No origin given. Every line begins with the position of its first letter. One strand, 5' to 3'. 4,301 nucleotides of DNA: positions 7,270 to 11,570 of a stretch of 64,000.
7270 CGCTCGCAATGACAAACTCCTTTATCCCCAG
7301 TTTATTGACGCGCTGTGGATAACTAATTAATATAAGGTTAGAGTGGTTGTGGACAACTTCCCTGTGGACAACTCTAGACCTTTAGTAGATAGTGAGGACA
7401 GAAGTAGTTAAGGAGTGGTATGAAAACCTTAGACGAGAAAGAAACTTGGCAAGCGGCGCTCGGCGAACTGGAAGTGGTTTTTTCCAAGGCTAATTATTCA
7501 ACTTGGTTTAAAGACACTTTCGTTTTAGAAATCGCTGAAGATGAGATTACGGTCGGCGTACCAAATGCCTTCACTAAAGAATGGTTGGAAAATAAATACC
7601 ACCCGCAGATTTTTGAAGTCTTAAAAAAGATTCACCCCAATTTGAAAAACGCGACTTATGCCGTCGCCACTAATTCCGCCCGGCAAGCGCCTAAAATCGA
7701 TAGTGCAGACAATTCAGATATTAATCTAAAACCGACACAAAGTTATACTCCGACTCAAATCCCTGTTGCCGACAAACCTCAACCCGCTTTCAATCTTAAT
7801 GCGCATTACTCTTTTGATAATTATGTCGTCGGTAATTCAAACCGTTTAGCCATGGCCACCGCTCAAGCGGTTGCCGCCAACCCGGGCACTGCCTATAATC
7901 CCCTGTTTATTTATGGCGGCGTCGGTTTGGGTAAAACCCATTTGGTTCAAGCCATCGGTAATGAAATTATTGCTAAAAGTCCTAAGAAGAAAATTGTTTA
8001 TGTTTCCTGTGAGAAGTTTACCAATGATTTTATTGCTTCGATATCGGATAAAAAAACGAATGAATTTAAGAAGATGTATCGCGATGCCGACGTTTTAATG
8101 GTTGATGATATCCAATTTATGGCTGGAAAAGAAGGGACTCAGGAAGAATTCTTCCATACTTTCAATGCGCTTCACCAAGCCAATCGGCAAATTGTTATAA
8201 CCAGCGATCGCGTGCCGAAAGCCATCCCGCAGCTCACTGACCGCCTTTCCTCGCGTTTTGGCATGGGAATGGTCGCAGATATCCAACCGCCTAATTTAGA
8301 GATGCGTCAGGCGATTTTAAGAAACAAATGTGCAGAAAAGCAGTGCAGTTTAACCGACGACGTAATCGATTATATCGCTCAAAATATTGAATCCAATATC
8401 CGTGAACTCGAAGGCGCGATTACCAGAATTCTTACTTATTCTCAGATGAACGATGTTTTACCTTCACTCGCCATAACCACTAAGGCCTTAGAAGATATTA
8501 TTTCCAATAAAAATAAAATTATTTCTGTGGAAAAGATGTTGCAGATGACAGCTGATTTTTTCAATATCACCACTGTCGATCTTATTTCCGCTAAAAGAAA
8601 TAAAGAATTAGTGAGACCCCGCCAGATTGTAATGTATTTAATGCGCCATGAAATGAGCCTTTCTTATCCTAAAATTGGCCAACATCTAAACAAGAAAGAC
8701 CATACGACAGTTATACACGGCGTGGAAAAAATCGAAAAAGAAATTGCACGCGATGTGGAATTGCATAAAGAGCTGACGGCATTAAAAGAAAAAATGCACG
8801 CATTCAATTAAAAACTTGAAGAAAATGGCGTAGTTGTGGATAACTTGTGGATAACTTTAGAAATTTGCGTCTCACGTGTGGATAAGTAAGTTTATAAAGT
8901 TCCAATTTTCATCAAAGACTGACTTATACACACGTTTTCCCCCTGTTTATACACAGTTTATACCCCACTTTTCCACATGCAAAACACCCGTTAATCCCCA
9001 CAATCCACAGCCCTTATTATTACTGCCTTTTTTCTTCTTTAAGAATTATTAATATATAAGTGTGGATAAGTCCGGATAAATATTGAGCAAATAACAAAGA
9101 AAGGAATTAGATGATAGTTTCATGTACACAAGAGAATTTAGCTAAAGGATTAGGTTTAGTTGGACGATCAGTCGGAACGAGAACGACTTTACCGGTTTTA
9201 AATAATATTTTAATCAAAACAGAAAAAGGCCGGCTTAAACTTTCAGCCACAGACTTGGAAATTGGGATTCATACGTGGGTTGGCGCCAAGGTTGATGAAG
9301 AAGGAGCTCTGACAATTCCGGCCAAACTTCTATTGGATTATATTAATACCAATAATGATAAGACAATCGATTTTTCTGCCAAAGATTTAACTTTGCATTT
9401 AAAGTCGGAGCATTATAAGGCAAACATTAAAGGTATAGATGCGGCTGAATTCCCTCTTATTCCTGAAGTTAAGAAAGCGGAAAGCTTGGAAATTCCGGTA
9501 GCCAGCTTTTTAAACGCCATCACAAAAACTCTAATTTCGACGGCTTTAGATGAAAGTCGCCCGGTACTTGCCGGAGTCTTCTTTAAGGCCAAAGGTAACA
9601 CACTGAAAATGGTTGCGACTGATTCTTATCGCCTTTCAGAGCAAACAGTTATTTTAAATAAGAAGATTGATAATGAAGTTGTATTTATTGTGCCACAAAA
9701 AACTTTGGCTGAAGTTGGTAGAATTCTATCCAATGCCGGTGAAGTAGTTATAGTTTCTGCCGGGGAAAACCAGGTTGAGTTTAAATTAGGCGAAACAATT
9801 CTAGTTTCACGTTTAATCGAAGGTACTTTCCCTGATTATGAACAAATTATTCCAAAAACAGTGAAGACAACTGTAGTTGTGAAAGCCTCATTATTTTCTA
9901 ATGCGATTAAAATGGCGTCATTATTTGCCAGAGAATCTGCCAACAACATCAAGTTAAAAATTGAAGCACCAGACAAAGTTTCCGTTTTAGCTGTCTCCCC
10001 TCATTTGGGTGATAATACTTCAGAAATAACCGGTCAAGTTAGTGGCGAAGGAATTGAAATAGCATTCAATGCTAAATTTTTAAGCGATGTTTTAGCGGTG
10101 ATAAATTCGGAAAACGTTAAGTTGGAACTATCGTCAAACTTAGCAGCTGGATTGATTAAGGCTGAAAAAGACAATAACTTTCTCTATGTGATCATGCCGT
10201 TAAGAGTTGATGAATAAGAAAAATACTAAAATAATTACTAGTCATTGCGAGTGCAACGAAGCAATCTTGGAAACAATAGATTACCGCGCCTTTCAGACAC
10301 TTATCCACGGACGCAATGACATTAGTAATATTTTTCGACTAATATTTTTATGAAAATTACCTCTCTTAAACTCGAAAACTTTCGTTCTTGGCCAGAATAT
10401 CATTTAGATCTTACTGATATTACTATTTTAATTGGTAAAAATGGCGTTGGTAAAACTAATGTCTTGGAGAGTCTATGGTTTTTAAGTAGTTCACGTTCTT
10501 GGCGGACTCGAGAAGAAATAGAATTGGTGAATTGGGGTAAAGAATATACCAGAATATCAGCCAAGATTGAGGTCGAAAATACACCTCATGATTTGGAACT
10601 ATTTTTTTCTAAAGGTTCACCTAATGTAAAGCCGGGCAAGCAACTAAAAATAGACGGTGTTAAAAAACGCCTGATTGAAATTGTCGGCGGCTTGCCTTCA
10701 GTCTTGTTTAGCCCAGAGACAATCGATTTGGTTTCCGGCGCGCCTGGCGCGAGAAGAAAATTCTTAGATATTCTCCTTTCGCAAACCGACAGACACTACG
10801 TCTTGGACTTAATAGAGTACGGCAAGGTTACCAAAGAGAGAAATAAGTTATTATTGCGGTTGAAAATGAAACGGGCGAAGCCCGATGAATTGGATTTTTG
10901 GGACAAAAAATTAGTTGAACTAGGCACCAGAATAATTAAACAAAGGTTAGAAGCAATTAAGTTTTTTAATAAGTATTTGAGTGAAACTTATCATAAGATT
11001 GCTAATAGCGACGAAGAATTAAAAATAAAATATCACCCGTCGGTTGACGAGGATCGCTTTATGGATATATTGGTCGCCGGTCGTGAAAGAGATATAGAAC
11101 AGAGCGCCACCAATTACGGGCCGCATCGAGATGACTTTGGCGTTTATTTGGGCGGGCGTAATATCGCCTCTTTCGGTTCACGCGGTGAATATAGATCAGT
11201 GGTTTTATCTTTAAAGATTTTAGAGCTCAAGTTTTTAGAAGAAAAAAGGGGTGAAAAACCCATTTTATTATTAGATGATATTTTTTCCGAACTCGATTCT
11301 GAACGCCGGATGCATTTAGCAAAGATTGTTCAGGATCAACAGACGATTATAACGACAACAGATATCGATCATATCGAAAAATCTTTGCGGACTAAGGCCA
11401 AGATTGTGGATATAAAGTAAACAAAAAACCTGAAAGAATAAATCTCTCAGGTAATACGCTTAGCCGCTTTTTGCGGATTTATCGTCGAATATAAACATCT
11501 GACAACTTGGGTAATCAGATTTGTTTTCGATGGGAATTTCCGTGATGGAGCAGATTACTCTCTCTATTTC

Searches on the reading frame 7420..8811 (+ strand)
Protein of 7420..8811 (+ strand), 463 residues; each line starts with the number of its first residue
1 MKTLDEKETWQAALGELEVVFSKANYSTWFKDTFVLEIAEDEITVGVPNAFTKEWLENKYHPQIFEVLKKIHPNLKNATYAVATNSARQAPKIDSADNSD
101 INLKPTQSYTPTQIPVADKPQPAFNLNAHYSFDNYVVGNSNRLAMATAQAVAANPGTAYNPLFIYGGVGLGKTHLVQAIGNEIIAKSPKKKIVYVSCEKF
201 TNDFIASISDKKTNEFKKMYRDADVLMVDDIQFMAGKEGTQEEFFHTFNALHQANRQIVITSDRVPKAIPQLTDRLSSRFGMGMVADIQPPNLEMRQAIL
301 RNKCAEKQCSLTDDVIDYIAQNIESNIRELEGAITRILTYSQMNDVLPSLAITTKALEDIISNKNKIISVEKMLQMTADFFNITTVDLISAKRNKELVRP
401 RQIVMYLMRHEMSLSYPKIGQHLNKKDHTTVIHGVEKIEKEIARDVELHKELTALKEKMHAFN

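Call 66: search_protein_families(library=pfam, proteins=[window:7420-8811:+], max_evalue=0.00001)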
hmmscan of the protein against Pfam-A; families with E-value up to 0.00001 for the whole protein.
window:7420-8811:+ (463 aa): 7 families
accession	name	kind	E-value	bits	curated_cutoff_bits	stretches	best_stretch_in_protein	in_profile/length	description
PF00308.24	Bac_DnaA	-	6.6e-71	238.2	23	1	126-286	1-161/162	Bacterial DnaA ATPAse domain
PF08299.17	Bac_DnaA_C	-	2e-24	85.8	31.5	1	371-438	2-69/69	Bacterial dnaA protein helix-turn-helix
PF11638.13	DnaA_N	-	3.3e-13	49.6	24.6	1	8-69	2-64/65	DnaA N-terminal domain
PF00004.35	AAA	-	3.4e-09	37.7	21.2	1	163-282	2-129/131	ATPase family associated with various cellular activities (AAA)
PF01695.23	IstB_IS21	-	1.1e-07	32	24.1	1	162-264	95-194/238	IstB-like ATP binding protein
PF01637.24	ATPase_2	-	4.4e-06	27.1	33.2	1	158-271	19-124/225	ATPase domain predominantly from Archaea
PF13173.12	AAA_14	-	9.8e-06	26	27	0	160-275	3-110/129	AAA domain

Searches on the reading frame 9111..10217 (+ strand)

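Call 66: search_protein_families(library=pfam, proteins=[window:9111-10217:+], max_evalue=0.00001)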
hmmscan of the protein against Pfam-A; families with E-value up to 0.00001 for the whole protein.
window:9111-10217:+ (368 aa): 3 families
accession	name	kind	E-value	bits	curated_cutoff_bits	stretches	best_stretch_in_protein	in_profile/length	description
PF02767.21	DNA_pol3_beta_2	-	9.5e-36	123.1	27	1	128-242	2-116/116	DNA polymerase III beta subunit, central domain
PF00712.24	DNA_pol3_beta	-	1.9e-29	102.7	24.4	1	1-118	1-120/120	DNA polymerase III beta subunit, N-terminal domain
PF02768.20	DNA_pol3_beta_3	-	1.7e-23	83.2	27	1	245-365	2-121/121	DNA polymerase III beta subunit, C-terminal domain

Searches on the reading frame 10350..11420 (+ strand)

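Call 66: search_protein_families(library=pfam, proteins=[window:10350-11420:+], max_evalue=0.00001)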
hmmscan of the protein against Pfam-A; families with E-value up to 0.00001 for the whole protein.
window:10350-11420:+ (356 aa): 4 families
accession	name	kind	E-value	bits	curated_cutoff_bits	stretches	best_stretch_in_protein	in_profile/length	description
PF13175.12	AAA_15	-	6.4e-18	66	32.1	1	1-239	1-170/374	AAA ATPase domain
PF02463.25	SMC_N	-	1e-17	64.8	40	1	3-345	2-205/220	RecF/RecN/SMC N terminal domain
PF13304.12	AAA_21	-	1.8e-08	35.3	27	1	24-89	1-69/304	AAA domain, putative AbiEii toxin, Type IV TA system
PF13476.12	AAA_23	-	6.7e-06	27.3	27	0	5-94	1-91/201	AAA domain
